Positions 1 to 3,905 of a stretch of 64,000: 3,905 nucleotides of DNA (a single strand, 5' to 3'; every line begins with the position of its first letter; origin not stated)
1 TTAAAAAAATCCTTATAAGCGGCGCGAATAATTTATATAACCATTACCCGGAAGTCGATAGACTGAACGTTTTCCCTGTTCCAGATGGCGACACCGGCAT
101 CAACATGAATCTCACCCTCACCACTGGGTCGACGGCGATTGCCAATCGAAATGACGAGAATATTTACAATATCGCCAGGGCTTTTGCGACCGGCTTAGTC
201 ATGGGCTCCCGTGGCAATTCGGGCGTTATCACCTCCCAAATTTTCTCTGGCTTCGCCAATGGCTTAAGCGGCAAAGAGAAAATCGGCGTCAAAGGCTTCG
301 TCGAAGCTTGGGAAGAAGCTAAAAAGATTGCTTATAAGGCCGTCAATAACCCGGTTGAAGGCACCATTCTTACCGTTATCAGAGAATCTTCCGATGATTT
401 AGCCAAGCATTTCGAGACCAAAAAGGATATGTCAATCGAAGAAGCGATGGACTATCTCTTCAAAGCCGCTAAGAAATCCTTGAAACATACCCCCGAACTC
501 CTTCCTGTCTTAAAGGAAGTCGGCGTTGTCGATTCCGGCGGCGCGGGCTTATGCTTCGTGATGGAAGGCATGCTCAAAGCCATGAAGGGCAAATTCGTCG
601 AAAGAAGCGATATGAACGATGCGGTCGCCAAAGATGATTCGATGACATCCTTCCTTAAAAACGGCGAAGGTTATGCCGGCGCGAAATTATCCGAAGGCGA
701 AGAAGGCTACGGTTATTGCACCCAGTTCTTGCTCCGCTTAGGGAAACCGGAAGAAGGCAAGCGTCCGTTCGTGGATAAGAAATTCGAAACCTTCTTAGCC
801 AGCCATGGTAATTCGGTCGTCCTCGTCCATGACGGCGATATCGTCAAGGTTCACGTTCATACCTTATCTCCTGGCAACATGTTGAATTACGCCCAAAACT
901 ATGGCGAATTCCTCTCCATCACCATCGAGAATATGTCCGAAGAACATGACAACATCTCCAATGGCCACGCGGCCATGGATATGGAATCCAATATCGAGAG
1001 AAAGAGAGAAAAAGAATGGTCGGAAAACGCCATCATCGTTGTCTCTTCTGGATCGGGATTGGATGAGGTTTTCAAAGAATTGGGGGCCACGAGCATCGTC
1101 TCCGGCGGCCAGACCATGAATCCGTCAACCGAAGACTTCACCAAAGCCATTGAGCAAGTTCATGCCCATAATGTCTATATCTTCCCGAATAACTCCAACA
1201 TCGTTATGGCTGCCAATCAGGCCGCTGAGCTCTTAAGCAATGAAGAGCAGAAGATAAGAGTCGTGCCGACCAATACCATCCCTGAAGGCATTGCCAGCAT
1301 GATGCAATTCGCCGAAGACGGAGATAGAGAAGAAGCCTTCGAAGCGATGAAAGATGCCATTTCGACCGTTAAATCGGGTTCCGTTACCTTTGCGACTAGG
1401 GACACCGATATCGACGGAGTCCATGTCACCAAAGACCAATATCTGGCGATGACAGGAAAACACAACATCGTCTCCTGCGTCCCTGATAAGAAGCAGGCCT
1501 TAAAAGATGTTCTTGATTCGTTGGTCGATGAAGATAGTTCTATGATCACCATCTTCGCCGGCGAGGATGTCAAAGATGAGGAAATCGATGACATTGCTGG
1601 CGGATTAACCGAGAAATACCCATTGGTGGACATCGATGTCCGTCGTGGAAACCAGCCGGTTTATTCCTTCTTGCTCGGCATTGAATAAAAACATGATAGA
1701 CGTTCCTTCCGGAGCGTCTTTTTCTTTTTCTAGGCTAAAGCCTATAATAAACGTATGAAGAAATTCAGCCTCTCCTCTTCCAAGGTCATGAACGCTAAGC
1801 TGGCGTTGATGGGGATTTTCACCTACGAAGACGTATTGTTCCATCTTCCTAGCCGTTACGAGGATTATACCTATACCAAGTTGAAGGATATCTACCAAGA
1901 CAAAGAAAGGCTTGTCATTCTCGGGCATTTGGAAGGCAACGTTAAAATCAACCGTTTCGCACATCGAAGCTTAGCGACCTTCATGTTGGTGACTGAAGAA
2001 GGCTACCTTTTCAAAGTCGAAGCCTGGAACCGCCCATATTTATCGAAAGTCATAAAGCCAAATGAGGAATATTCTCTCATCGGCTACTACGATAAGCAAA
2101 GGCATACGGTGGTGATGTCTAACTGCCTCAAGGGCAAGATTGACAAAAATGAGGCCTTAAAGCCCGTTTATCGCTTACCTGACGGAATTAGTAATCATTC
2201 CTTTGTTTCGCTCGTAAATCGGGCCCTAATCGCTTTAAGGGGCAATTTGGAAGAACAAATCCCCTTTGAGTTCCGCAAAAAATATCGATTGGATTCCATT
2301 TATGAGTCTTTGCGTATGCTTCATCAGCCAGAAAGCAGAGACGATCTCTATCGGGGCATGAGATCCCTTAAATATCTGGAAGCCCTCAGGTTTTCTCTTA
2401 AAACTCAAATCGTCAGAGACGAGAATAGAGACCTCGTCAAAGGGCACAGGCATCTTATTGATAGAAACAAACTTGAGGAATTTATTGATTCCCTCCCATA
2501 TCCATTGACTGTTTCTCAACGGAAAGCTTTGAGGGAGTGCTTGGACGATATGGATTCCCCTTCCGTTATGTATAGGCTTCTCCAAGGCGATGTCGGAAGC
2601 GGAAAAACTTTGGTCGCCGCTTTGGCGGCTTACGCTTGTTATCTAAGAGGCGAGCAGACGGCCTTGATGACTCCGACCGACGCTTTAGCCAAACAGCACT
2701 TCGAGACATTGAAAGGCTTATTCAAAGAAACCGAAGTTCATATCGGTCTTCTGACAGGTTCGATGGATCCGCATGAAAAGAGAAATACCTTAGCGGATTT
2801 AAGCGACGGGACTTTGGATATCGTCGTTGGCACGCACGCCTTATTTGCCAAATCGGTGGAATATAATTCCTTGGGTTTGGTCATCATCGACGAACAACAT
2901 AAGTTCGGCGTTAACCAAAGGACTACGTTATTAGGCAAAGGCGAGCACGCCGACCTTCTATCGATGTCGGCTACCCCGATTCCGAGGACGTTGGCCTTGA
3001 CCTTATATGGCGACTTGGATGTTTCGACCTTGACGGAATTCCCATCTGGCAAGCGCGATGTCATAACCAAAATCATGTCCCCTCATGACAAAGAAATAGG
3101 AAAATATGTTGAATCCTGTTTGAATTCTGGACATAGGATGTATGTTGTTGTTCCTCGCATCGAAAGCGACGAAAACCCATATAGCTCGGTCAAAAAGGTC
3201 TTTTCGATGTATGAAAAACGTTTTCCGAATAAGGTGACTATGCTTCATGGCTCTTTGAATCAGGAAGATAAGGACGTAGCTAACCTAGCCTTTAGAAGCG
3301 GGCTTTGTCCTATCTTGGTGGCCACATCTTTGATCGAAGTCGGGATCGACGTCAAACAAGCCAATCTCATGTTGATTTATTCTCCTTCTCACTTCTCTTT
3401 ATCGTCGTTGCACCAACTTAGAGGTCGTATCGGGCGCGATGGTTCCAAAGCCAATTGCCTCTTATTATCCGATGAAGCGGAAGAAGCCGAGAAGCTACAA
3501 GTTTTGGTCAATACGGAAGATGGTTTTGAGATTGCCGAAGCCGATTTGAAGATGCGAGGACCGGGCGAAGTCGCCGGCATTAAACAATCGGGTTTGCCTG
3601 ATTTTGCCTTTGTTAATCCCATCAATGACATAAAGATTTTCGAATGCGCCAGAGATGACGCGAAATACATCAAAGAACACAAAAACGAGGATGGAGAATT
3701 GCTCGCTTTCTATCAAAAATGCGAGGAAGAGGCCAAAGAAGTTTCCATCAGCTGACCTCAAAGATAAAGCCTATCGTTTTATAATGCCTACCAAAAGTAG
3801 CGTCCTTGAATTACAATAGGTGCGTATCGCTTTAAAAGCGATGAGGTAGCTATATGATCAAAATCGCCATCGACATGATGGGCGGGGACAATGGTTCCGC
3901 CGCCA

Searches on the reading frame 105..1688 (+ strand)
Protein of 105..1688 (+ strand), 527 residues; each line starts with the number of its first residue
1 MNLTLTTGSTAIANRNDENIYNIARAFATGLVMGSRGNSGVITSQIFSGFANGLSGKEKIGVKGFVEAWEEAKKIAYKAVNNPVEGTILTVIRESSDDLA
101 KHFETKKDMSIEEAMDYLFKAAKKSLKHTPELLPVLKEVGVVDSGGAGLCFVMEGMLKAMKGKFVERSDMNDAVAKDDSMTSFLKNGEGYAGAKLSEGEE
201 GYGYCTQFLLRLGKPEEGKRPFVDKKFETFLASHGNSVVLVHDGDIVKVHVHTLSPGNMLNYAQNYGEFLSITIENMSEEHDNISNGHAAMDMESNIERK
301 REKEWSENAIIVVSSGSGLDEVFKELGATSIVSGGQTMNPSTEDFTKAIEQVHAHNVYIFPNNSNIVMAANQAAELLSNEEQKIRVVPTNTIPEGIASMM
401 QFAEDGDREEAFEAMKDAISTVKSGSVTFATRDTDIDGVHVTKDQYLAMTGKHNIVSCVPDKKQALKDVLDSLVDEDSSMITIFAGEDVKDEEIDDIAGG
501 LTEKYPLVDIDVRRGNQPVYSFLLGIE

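Call 28: find_encoding_contigs(protein=window:105-1688:+, flank=10000, max_places=4)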
Protein window:105-1688:+ (527 aa): no gene with exactly this product is on record in the collection.

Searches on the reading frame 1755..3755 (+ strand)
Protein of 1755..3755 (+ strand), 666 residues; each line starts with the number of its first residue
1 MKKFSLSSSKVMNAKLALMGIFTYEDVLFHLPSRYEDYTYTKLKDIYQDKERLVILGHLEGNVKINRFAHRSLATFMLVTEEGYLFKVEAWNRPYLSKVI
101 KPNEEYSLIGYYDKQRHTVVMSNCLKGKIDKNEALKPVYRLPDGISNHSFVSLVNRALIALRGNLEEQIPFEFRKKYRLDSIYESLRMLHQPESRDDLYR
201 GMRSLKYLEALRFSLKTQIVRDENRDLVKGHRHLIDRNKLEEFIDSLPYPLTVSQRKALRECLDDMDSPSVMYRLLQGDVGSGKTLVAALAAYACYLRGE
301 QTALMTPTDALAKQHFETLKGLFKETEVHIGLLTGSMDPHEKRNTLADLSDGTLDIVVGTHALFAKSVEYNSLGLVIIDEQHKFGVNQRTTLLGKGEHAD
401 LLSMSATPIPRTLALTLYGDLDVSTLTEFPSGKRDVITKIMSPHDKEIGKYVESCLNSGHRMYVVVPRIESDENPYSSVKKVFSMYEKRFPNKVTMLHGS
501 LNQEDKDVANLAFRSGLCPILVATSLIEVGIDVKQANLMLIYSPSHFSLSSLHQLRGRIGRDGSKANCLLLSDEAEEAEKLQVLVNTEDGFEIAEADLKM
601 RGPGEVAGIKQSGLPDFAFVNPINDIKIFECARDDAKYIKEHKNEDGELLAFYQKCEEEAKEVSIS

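Call 57: find_encoding_contigs(protein=window:1755-3755:+, flank=10000, max_places=4)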
Protein window:1755-3755:+ (666 aa): no gene with exactly this product is on record in the collection.
